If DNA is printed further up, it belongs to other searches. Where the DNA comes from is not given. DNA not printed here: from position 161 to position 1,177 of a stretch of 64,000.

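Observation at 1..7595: Protein O-mannosylation-type module (SAM-MT, Dpm1-like GT2, O-antigen-ligase/TPR protein, GT39 Pmt) next to a Thr-rich secreted PG-binding protein that looks like its substrate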

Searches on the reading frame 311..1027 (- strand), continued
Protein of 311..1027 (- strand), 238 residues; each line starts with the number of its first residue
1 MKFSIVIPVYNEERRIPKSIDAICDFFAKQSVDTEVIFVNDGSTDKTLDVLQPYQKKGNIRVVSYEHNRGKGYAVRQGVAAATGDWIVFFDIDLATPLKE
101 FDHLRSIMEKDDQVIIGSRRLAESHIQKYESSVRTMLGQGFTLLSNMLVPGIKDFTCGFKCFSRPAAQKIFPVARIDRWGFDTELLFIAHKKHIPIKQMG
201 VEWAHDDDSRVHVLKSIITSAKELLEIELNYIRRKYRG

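Call 41: search_solved_structures(query=A3, max_evalue=0.000001, show_alignments=1)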
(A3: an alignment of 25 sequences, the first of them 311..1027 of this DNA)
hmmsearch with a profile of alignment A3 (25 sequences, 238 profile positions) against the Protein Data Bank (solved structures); distinct sequences matched with E-value up to 0.000001: 24.
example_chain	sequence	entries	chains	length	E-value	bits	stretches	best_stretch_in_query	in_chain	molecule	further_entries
5eke_A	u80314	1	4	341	4.7e-22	81.7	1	3-173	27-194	Uncharacterized glycosyltransferase sll0501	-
5ekp_C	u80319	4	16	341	4.7e-22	81.7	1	3-173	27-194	Uncharacterized glycosyltransferase sll0501 | Glycosyltransferase sll0501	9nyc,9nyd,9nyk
9nye_A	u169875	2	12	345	4.9e-22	81.6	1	3-173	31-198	Glycosyltransferase sll0501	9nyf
5mlz_A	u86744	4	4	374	1.9e-20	76.4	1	2-169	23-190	Dolichol monophosphate mannose synthase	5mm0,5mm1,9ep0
9hwj_A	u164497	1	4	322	1.4e-18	70.3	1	3-172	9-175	Undecaprenyl-phosphate 4-deoxy-4-formamido-L-arabinose transferase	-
2z86_A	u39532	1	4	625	1.8e-18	70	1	4-125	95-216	Chondroitin synthase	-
2z87_A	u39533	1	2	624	1.8e-18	70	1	4-125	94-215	Chondroitin synthase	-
9bhc_C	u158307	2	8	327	4.7e-18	68.6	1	3-166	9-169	Undecaprenyl-phosphate 4-deoxy-4-formamido-L-arabinose transferase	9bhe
8vxh_A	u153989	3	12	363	6.1e-18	68.2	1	3-166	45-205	Undecaprenyl-phosphate 4-deoxy-4-formamido-L-arabinose transferase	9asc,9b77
5tze_C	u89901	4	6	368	2.1e-13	53.3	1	2-111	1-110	Glycosyl transferase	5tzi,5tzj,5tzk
5hea_A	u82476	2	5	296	3.5e-13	52.6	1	4-98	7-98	Putative glycosyltransferase (GalT1)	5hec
5tz8_A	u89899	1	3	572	3.7e-13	52.5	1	2-110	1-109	Glycosyl transferase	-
3bcv_A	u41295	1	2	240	6.8e-13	51.7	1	3-124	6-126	Putative glycosyltransferase protein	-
6p61_A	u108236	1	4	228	9.2e-11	44.7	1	3-99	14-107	Glycosyltransferase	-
8bz8_A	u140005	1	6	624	6.1e-10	42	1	3-117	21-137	Glycosyltransferase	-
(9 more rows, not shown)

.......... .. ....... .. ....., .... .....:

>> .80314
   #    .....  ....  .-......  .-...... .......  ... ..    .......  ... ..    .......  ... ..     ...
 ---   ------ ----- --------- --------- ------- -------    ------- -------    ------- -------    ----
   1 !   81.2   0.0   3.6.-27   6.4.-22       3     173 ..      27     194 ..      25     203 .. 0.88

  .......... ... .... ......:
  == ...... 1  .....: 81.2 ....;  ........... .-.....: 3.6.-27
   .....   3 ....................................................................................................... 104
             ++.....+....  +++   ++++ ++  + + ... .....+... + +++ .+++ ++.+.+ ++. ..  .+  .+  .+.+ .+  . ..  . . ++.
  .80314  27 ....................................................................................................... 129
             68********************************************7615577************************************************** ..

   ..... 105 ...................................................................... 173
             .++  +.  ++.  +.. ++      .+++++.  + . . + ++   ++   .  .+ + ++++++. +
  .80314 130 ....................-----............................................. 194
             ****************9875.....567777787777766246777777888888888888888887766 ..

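Call 63: predict_structure(alignment_id=A3)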
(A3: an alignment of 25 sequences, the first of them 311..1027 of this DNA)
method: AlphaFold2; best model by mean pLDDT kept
length: 238 residues; sequences in the alignment: 25
mean_pLDDT: 89.5   pTM: 0.87
mean pLDDT of the five models: 89.5, 88.7, 88.5, 88.3, 88.1
residues with pLDDT >= 90: 163; 70-90: 52; 50-70: 19; < 50: 4
segments of 3 or more residues with pLDDT < 50: 207-210
pLDDT, mean of each block of 10 residues (from residue 1): 96 95 96 97 97 94 95 96 97 91 94 93 77 71 85 82 98 92 95 95 65 67 92 90
secondary structure, 60 per line:
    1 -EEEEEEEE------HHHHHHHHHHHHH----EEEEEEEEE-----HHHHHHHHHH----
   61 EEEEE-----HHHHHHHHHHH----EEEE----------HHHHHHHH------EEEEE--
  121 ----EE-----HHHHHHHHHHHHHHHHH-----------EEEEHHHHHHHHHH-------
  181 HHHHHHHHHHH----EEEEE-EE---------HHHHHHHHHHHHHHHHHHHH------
elements in order: E2-9 H16-28 E33-41 H47-56 E61-65 H71-81 E86-89 H100-107 E114-118 H132-148 E160-163 H164-173 H181-191 E196-200 H213-232

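Call 72: fold_search(model_id=the predicted structure, library=pdb)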
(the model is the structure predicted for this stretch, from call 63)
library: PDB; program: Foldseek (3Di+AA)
matches with E <= 10: 1618; with E <= 0.001: 370
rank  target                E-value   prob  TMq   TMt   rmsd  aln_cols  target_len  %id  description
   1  5mlz                  8.0e-16  1.00  0.75  0.53   3.7       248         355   22  Dolichyl phosphate mannose synthase in complex with GDP and Mg2+ (released 2017-08-09)
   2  9bhc_B                7.2e-15  1.00  0.72  0.57   3.2       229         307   19  Salmonella undecaprenyl-phosphate 4-deoxy-4-formamido-L-arabinose transferase (ArnC) (released 2025-02-12)
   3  9ep0                  1.1e-14  1.00  0.71  0.52   4.4       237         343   22  Dolichyl phosphate mannose synthase in complex with donor (GDP-Man) and traces of acceptor (Dol55P) and product (Dol55P- (released 2025-10-01)
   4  9bhc_A                1.4e-14  1.00  0.70  0.56   3.5       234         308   20  Salmonella undecaprenyl-phosphate 4-deoxy-4-formamido-L-arabinose transferase (ArnC) (released 2025-02-12)
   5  5mm1                  2.3e-14  1.00  0.74  0.53   3.8       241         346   20  Dolichyl phosphate mannose synthase in complex with GDP and dolichyl phosphate mannose (released 2017-08-09)
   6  9b77_A                1.1e-13  1.00  0.70  0.55   3.3       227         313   20  Cryo-EM Structure of the Glycosyltransferase ArnC from Salmonella enterica in the Apo State Determined on Krios micros (released 2025-02-05)
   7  8vxh_A                1.2e-13  1.00  0.70  0.55   3.2       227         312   21  Cryo-EM Structure of the Glycosyltransferase ArnC from Salmonella enterica in the Apo State Determined on Talos Arctic (released 2025-02-05)
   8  9asc_A                1.4e-13  1.00  0.68  0.52   4.3       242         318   21  Cryo-EM Structure of the Glycosyltransferase ArnC from Salmonella enterica in the UDP-bound State Determined on Talos  (released 2025-02-05)
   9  9bhe_A                1.9e-13  1.00  0.71  0.55   3.4       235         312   20  Salmonella undecaprenyl-phosphate 4-deoxy-4-formamido-L-arabinose transferase (ArnC) bound to UDP (released 2025-02-12)
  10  9nyf_A                4.4e-13  1.00  0.71  0.56   3.5       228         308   21  Cryo-EM structure of the glycosyltransferase GtrB (tetramer volume) (released 2025-12-17)
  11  9nyd_C                4.4e-13  1.00  0.71  0.56   3.3       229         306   23  Cryo-EM structure of the glycosyltransferase GtrB in the pre-catalysis and product-bound state (released 2025-12-17)
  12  9nyc_A                7.7e-13  1.00  0.73  0.56   3.5       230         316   21  Cryo-EM structure of the glycosyltransferase GtrB in the substrate-bound state (released 2025-12-17)
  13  5jud                  9.9e-13  1.00  0.70  0.61   3.9       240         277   21  Crystal structure of glucosyl-3-phosphoglycerate synthase from Mycobacterium tuberculosis in complex with uridine-diphos (released 2017-05-24)
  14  9bhe_B                1.1e-12  1.00  0.72  0.57   3.6       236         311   20  Salmonella undecaprenyl-phosphate 4-deoxy-4-formamido-L-arabinose transferase (ArnC) bound to UDP (released 2025-02-12)
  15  9nyd_B                1.3e-12  1.00  0.73  0.58   3.4       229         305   21  Cryo-EM structure of the glycosyltransferase GtrB in the pre-catalysis and product-bound state (released 2025-12-17)
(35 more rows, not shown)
